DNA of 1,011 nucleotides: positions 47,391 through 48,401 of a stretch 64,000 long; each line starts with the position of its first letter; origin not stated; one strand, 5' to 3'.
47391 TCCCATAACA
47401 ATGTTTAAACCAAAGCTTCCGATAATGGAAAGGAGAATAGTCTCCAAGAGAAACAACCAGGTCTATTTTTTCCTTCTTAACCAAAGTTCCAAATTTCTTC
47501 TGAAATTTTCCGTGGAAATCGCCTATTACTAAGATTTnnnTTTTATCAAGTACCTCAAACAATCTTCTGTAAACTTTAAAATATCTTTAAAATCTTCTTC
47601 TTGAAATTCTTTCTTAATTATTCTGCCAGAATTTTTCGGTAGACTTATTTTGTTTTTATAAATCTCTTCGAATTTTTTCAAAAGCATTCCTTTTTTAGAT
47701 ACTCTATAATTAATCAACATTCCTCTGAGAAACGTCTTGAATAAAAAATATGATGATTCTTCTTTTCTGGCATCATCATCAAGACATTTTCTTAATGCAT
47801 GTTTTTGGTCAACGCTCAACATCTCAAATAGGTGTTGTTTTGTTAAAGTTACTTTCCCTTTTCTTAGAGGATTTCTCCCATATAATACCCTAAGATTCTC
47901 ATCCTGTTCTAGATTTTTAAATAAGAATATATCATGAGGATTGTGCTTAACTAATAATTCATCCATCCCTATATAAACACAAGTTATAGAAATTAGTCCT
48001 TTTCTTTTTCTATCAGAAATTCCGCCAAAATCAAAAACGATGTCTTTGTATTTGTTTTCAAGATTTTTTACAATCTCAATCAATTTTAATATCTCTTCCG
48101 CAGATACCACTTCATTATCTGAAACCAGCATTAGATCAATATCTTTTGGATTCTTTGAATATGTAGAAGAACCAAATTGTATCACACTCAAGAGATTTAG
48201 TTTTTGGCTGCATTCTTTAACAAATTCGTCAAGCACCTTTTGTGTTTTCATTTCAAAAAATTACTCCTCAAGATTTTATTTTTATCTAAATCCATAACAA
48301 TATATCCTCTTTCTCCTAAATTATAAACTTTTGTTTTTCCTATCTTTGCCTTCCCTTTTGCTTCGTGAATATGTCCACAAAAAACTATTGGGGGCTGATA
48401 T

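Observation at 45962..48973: Tandemly duplicated, translationally coupled metallophosphoesterase + Pol-beta nucleotidyltransferase modules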

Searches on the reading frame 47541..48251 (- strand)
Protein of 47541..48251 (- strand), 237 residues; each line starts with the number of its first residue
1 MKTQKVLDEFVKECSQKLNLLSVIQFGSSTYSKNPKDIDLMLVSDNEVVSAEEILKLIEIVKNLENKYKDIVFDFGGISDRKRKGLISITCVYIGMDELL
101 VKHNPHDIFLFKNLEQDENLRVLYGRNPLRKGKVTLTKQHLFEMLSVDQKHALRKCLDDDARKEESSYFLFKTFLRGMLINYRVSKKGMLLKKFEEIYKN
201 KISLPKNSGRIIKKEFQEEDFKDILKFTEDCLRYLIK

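Call 3: search_protein_families(library=pfam, proteins=[window:47541-48251:-], max_evalue=0.1)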
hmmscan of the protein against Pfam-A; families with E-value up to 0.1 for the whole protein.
window:47541-48251:- (237 aa): 1 family
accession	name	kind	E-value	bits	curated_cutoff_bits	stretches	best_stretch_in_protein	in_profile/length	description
PF01909.29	NTP_transf_2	-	0.003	18.3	21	1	7-72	1-72/93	Nucleotidyltransferase domain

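Call 5: search_protein_families(library=ncbifam, proteins=[window:47541-48251:-], max_evalue=0.1)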
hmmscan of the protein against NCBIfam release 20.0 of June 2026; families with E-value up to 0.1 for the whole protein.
window:47541-48251:- (237 aa): 0 families

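Call 6: search_protein_families(library=padloc, proteins=[window:47541-48251:-], max_evalue=0.1)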
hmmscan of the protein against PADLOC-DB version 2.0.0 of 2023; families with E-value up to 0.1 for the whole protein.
window:47541-48251:- (237 aa): 1 family
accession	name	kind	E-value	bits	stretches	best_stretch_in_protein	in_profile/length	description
PDLC04903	PDC-S09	-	5.7e-05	21.4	1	3-72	7-80/108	-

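Call 9: find_homologous_proteins(query=window:47541-48251:-, max_evalue=0.001)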
Query window:47541-48251:- (237 aa): 55 proteins with E <= 0.001 among 420 candidates.
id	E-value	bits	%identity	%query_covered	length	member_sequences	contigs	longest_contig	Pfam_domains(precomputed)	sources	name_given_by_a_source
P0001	6.7e-148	508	100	100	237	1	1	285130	-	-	-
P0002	6.2e-81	289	60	99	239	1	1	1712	-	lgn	-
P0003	8.4e-79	283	57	99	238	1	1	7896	-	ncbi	-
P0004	5.7e-78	280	60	99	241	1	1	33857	-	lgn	-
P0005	1.2e-76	276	55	99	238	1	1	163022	-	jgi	jgi:hypothetical protein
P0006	1.2e-76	275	59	99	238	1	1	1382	-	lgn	-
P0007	2.8e-76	274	56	100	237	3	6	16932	-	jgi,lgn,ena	-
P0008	3.5e-74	267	54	100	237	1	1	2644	-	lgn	-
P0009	5.7e-74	267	56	98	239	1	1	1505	-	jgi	-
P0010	3.2e-73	264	57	100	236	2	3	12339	-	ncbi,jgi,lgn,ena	-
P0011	1.4e-72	262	52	100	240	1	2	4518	-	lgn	-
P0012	1.1e-71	259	55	100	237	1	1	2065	-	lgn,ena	-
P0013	2.0e-71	258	56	100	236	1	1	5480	-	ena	-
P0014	1.2e-70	256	52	100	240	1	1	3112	-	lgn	-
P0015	1.6e-70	255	54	100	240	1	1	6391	-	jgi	-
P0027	8.9e-68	246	53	100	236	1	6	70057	-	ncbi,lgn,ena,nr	ncbi:hypothetical protein KAJ38_01125 [Candidatus Pacearchaeota archaeon]|nr:hypothetical protein [C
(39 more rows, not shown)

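Call 13: find_related_loci(query=A2, collection=genome_contigs, flank=6000)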
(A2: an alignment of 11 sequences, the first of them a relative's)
Query A2 (237 aa) in genome_contigs; peptide patterns used: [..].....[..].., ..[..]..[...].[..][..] (x = any residue, [..] = any of these).
114 stretches matched a pattern; 8 encode a relative of the query (tblastn E <= 1e-3); 8 distinct loci.
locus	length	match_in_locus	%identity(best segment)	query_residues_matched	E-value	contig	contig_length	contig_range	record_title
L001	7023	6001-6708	57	1-237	1e-79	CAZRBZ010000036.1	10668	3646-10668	MAG TPA_asm: Candidatus Woesearchaeota archaeon isolate binchicken_co357_128 genome assembly, contig: NODE_3029_length_1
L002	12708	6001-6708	55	1-237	8e-79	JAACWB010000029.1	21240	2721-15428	MAG: archaeon isolate CG_2015-01t_29_47 CG_2015-01t_curated_scaffold_1421, whole genome shotgun sequence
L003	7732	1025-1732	53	1-237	3e-76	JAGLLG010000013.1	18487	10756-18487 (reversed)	MAG: Candidatus Pacearchaeota archaeon isolate RS_5_10 ROV157_5.bin.10.fa_13, whole genome shotgun sequence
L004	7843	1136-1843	54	1-237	4e-76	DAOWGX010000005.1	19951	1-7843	MAG TPA_asm: Nanoarchaeota archaeon isolate CSMAG_2002 CSMAG_2002_k141_4536044_length_19951_cov_11.0000, whole genome sh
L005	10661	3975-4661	53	6-235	3e-74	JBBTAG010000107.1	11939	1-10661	MAG: Nanoarchaeota archaeon isolate H41-bin129_1 H41_bin129_1_000000000107, whole genome shotgun sequence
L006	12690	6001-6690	43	1-237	1e-51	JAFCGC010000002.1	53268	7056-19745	Candidatus Pacearchaeota archaeon isolate Meg22_46_Bin_244 Meg22_46_Bin_244_scaffold_348, whole genome shotgun sequence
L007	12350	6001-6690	42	2-237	1e-49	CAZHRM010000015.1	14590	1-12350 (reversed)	MAG TPA_asm: Candidatus Woesearchaeota archaeon isolate SRP178699_co3_42 genome assembly, contig: NODE_2131_length_14590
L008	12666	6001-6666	40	6-234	6e-43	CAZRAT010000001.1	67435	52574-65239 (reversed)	MAG TPA_asm: Candidatus Woesearchaeota archaeon isolate binchicken_co243_184 genome assembly, contig: NODE_220_length_67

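Call 18: search_solved_structures(query=A1, max_evalue=10, show_alignments=2)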
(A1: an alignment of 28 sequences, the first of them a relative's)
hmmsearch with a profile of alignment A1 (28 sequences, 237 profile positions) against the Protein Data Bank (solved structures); distinct sequences matched with E-value up to 10: 2.
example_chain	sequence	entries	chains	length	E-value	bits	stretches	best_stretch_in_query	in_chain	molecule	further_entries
4doo_A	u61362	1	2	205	0.058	16.1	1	129-209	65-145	Chalcone-flavanone isomerase family protein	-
1iuf_A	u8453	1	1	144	2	11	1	162-215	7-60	centromere abp1 protein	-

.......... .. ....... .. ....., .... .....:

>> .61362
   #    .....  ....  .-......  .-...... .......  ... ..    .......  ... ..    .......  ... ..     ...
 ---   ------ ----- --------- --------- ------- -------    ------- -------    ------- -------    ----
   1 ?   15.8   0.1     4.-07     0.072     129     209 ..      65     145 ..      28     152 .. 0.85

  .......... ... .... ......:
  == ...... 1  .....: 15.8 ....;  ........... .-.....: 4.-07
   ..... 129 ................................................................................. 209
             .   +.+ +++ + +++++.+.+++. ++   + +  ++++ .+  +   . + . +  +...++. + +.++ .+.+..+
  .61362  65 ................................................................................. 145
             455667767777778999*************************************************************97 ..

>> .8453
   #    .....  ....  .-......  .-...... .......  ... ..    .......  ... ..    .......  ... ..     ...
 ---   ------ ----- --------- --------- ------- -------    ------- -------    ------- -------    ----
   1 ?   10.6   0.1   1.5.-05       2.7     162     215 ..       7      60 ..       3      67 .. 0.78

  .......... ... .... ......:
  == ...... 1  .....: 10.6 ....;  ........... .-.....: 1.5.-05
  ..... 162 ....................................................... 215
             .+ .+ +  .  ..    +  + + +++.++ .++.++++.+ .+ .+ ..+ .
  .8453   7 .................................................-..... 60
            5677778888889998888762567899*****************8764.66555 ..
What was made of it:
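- Closest known: ANT. Different: Identity is only 13-15%, and a PDB sequence search with the NT2 family profile found no ANT/AadA or other nucleotidyltransferase chain (call 18).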

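Call 29: find_encoding_contigs(protein=P0001, flank=10000, max_places=3)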
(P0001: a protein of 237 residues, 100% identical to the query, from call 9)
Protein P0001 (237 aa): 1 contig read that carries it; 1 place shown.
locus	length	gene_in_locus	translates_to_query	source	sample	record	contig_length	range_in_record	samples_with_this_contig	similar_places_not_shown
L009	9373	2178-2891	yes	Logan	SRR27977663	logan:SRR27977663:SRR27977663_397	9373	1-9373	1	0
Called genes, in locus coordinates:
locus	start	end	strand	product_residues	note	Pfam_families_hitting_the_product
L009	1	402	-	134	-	?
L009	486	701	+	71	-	-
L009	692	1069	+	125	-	PF01850:PIN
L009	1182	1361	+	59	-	-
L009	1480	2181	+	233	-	PF00149:Metallophos, PF12850:Metallophos_2 (faint), PF14582:Metallophos_3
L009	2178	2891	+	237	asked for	-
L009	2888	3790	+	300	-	PF00149:Metallophos, PF12850:Metallophos_2 (faint), PF14582:Metallophos_3 (weak)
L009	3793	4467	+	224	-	-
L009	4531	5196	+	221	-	PF13483:Lactamase_B_3, PF12706:Lactamase_B_2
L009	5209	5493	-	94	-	-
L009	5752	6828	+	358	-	PF00091:Tubulin, PF12327:FtsZ_C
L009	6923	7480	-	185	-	PF14512:TM1586_NiRdase, PF00881:Nitroreductase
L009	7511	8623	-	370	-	PF02540:NAD_synthase (faint), PF02568:ThiI (weak), PF03054:tRNA_Me_trans, PF20259:tRNA_Me_trans_M, PF20258:tRNA_Me_trans_C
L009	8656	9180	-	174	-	PF00856:SET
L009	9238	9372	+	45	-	?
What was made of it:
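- Checked: An automatic gene call on the identical contig starts at 48949 and would cut off motif I (call 29).
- VapBC lies just upstream and the region is variable (calls 3, 29).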

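Call 30: find_encoding_contigs(protein=P0005, flank=8000, max_places=3)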
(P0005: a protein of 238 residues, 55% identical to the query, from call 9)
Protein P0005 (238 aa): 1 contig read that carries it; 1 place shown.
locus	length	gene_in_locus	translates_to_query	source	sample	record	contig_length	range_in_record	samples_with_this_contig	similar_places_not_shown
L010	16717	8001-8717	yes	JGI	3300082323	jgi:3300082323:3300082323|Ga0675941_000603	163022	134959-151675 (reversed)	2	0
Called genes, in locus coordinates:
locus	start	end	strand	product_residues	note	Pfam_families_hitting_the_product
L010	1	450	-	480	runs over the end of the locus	PF00587:tRNA-synt_2b, PF03129:HGTP_anticodon, PF09180:ProRS-C_1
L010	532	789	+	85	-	-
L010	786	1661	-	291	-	PF00089:Trypsin, PF13365:Trypsin_2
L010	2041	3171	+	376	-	PF01490:Aa_trans, PF03222:Trp_Tyr_perm, PF13520:AA_permease_2 (weak)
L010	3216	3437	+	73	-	-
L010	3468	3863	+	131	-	-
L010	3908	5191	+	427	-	PF18195:GatD_N, PF00710:Asparaginase, PF17763:Asparaginase_C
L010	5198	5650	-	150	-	PF06210:DUF1003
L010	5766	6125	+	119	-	-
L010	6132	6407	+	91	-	-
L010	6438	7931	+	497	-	PF02934:GatB_N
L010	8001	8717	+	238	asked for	-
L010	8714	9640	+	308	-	PF00149:Metallophos, PF12850:Metallophos_2 (faint), PF14582:Metallophos_3 (weak)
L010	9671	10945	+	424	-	PF01336:tRNA_anti-codon, PF00152:tRNA-synt_2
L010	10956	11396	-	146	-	PF01022:HTH_5 (weak), PF01978:TrmB (faint), PF12840:HTH_20 (weak), PF13404:HTH_AsnC-type, PF13412:HTH_24, PF08279:HTH_11 (weak), PF01037:AsnC_trans_reg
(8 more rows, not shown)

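Call 31: predict_structure(alignment_id=A1)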
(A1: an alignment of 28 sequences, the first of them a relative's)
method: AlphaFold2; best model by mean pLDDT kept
length: 237 residues; sequences in the alignment: 28
mean_pLDDT: 91.4   pTM: 0.84
mean pLDDT of the five models: 91.4, 91.1, 90.8, 90.2, 89.5
residues with pLDDT >= 90: 165; 70-90: 62; 50-70: 10; < 50: 0
segments of 3 or more residues with pLDDT < 50: none
pLDDT, mean of each block of 10 residues (from residue 1): 88 98 93 88 96 97 93 78 80 93 91 90 93 87 96 89 91 95 85 95 95 91 97 96
secondary structure, 60 per line:
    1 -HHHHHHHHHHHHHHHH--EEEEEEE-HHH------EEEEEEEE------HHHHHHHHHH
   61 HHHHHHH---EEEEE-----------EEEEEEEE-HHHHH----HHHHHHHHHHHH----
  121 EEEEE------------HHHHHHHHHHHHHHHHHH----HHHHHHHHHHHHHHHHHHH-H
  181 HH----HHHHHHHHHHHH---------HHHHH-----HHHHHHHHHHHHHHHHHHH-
elements in order: H2-17 E20-26 E37-44 H51-67 E71-75 E87-94 H96-100 H105-116 E121-125 H138-155 H160-178 H187-198 H208-212 H218-236
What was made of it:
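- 47538..48251 (-): NT2. A 237-aa two-domain Pol-beta-type nucleotidyltransferase with an N-terminal NTase fold and a C-terminal helical domain. It belongs to an orphan, DPANN-restricted family. The AlphaFold2 model has pLDDT 91.4 (call 31).
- The model is confident (call 31).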

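Call 33: find_encoding_contigs(protein=P0027, flank=8000, max_places=3)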
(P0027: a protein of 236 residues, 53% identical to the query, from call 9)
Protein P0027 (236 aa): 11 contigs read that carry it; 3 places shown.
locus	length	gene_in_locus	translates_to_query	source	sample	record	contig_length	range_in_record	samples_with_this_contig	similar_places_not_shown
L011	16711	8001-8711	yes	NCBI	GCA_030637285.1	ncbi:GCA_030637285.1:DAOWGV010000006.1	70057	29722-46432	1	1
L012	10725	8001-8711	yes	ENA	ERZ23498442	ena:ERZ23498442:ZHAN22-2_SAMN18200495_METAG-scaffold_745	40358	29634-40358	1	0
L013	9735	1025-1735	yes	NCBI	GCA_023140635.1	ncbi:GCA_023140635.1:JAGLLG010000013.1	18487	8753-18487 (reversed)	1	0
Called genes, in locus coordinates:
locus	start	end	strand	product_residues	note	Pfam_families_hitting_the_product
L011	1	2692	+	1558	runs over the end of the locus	-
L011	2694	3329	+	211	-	-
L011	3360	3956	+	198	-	PF03167:UDG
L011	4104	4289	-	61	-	PF04135:Nop10p (weak)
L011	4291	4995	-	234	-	PF07541:EIF_2_alpha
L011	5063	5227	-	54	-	PF01667:Ribosomal_S27e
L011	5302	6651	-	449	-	PF01368:DHH, PF27767:Arc_Cdc45, PF21763:DHH_CID, PF02272:DHHA1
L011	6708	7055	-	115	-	PF08069:Ribosomal_S13_N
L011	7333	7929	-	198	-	PF00069:Pkinase, PF01163:RIO1, PF07714:PK_Tyr_Ser-Thr (faint)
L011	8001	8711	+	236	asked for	-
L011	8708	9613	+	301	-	PF12850:Metallophos_2 (faint), PF00149:Metallophos (weak), PF14582:Metallophos_3 (weak)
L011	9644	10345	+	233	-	-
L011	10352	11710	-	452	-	PF02881:SRP54_N, PF00448:SRP54, PF01656:CbiA, PF02978:SRP_SPB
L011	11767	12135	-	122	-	-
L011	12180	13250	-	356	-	PF02881:SRP54_N, PF06414:Zeta_toxin (weak), PF13604:AAA_30 (weak), PF00448:SRP54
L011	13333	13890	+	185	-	PF22090:Gins51_C (weak)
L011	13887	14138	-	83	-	-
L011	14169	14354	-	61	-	-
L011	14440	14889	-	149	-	-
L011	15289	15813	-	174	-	PF00334:NDK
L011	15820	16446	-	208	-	PF01015:Ribosomal_S3Ae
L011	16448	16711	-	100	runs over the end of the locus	PF00935:Ribosomal_L44 (weak)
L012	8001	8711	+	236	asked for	-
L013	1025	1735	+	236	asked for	-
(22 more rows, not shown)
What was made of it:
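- The NT2-MPE-NT1 trio occurs in a different chromosomal context (RIO kinase/SRP54; call 33).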

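Call 34: fold_search(model_id=the predicted structure, library=pdb)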
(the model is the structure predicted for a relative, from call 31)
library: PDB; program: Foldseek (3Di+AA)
matches with E <= 10: 608; with E <= 0.001: 3
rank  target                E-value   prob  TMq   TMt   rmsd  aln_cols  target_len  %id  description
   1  6xz0                  1.1e-05  1.00  0.62  0.59   4.9       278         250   15  Crystal structure of spectinomycin adenyltransferase AAD(9) from Enterococcus faecialis with spectinomycin (released 2020-04-15)
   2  6xxq_A                1.4e-04  1.00  0.59  0.56   5.8       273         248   14  Crystal structure of spectinomycin adenyltransferase AAD(9) from Enterococcus faecialis with ATP and spectinomycin (released 2020-04-15)
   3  6sxj                  1.5e-04  1.00  0.63  0.60   5.2       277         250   13  Crystal structure of spectinomycin adenyltransferase AAD(9) from Enterococcus faecialis (released 2020-04-15)
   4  4cs6                  2.1e-03  1.00  0.54  0.50   7.1       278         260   13  Crystal structure of AadA - an aminoglycoside adenyltransferase (released 2015-03-25)
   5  5luh_B                2.7e-03  1.00  0.55  0.50   6.6       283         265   11  AadA E87Q in complex with ATP, calcium and streptomycin (released 2018-01-17)
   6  6fzb_B                4.0e-03  1.00  0.55  0.51   7.0       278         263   12  AadA in complex with ATP, magnesium and streptomycin (released 2018-06-13)
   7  5lpa_A                5.0e-03  1.00  0.57  0.51   6.6       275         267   10  AadA E87Q in complex with ATP, calcium and dihydrostreptomycin (released 2018-01-17)
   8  5luh_A                5.9e-03  1.00  0.59  0.54   6.0       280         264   12  AadA E87Q in complex with ATP, calcium and streptomycin (released 2018-01-17)
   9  5g4a_B                6.2e-03  1.00  0.56  0.52   6.8       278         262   12  AadA in complex with ATP and magnesium (released 2017-11-29)
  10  6fzb_A                7.8e-03  1.00  0.56  0.51   6.7       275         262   13  AadA in complex with ATP, magnesium and streptomycin (released 2018-06-13)
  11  6m6u_A                7.8e-03  1.00  0.31  0.54   7.3       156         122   12  Crystal structure the toxin-antitoxin MntA-HpeT mutant-D39ED41E (released 2020-09-30)
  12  7bxo_E                8.7e-03  0.99  0.29  0.48   7.3       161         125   12  Crystal structure of the toxin-antitoxin with AMP-PNP (released 2020-09-30)
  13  4ebk_A                1.1e-02  0.97  0.37  0.35   9.5       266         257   13  Crystal structure of aminoglycoside 4'-O-adenylyltransferase ANT(4')-IIb, tobramycin-bound (released 2012-04-04)
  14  6m6w_F                2.0e-02  0.99  0.31  0.54   7.1       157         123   13  Crystal structure the toxin-antitoxin MntA-HpeT mutant-Y104A (released 2020-09-30)
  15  5g4a_A                2.1e-02  1.00  0.56  0.51   6.7       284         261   12  AadA in complex with ATP and magnesium (released 2017-11-29)
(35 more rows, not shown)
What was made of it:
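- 47538..48251 (-): Top Foldseek hits are ANT(9)/AadA (TM about 0.6, E 1e-5), followed by MNT antitoxins (call 34).
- On Hailong: The HalB match is weak (TM 0.44, call 34).
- Closest known: ANT. Same: These are the best Foldseek hits (E 1e-5, TM about 0.6; call 34).
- The best structural matches are ANT(9)/AadA, over both domains, and MNT antitoxins that AMPylate HEPN toxins (call 34). MNT antitoxins are among the best structural matches (call 34).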

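Call 35: find_related_loci(query=A2, collection=metagenome_contigs, flank=5000)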
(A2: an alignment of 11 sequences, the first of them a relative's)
Query A2 (237 aa) in metagenome_contigs; peptide patterns used: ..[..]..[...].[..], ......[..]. (x = any residue, [..] = any of these).
600 stretches matched a pattern (row limit reached: there are more); 11 encode a relative of the query (tblastn E <= 1e-3); 11 distinct loci.
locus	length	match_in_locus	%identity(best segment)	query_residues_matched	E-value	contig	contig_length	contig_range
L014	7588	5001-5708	57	1-237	9e-80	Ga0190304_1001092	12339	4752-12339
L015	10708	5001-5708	55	1-237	5e-79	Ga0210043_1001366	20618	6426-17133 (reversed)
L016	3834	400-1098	53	4-236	2e-77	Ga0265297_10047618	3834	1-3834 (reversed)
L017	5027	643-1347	54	1-237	2e-77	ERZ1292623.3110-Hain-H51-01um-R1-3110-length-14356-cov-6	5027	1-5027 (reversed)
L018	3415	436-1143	56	1-237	4e-77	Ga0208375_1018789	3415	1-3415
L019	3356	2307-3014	56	1-237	3e-77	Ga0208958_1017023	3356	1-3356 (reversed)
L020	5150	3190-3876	53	6-235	2e-74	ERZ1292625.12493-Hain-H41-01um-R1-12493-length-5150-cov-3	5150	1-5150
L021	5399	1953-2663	55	1-237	2e-72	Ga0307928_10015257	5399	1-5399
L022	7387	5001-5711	55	1-237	2e-72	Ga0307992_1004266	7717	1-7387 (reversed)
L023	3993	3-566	52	50-237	1e-50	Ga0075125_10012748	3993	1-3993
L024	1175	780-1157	56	4-129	4e-49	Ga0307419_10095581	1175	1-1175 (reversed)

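Call 68: search_protein_representatives(alignment_id=A1)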
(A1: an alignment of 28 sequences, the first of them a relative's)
Query: 28 sequences, 237 profile positions. Proteins with E-value up to 0.001 (for the whole library): 44; up to 1e-10: 29; up to 1e-30: 14. The best 44 are listed.
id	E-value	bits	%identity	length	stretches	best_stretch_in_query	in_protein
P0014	9.4e-92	323.1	-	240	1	2-237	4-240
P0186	4.3e-91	320.9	-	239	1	2-237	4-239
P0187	1.5e-73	263.5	-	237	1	1-237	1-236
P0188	9.4e-70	251.1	-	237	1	3-235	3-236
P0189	6.0e-65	235.4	-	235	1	3-237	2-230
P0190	5.7e-57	209.2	-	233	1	1-237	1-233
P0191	2.7e-54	200.5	-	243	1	3-236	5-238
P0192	6.1e-53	196.1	-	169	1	61-237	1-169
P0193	3.3e-51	190.4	-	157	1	1-161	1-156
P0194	2.8e-48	180.8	-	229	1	3-236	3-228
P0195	4.6e-42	160.5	-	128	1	111-237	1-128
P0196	1.2e-41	159.1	-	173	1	73-235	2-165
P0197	1.8e-38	148.7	-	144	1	98-236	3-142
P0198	6.7e-32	127.2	-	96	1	4-95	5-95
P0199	2.1e-30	122.3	-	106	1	133-237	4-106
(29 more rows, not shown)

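Call 84: find_related_loci(query=A2, collection=viral_contigs, flank=5000)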
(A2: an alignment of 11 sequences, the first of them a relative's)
Query A2 (237 aa) in viral_contigs; peptide patterns used: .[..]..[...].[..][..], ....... (x = any residue, [..] = any of these).
384 stretches matched a pattern, but none encodes a relative of the query by tblastn (E <= 1e-3).

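Call 86: search_protein_families(library=phrogs, proteins=[window:47541-48251:-], max_evalue=0.01)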
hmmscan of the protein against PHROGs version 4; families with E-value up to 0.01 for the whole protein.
window:47541-48251:- (237 aa): 0 families

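Call 87: search_protein_families(library=pfam, alignment_id=A1, max_evalue=0.1)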
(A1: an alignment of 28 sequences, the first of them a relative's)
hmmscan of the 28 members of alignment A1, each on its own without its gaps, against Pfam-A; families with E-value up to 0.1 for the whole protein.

A. member 1, P0001 (237 aa): 1 family
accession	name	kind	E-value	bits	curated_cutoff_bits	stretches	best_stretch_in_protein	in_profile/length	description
PF01909.29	NTP_transf_2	-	0.003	18.3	21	1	7-72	1-72/93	Nucleotidyltransferase domain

B. families by the number of members that match (of 28 scanned): 13 families
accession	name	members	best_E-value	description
PF01909.29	NTP_transf_2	13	0.00062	Nucleotidyltransferase domain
PF22014.2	DUF6932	5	0.0055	Family of unknown function (DUF6932)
PF18765.7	Polbeta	2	0.0038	Polymerase beta, Nucleotidyltransferase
PF24992.1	DUF7777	1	0.0016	Domain of unknown function (DUF7777)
PF21530.3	Pif1_2B_dom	1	0.0082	DNA helicase Pif1, 2B domain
PF10171.14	Tim29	1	0.012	Translocase of the Inner Mitochondrial membrane 29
PF00206.25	Lyase_1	1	0.026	Lyase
PF24406.1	nSTAND_NTPase4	1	0.037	Novel STAND NTPase 4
PF17470.7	Gp45_2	1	0.042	Phage gene product 45.2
PF11348.13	DUF3150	1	0.052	Protein of unknown function (DUF3150)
PF16053.10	MRP-S34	1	0.054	Mitochondrial 28S ribosomal protein S34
PF05003.17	DUF668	1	0.081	Protein of unknown function (DUF668)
PF10876.14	Phage_TAC_9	1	0.094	Phage tail assembly chaperone protein, TAC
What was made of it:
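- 47538..48251 (-): 13 of 28 family members hit NTP_transf_2 weakly (call 87).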
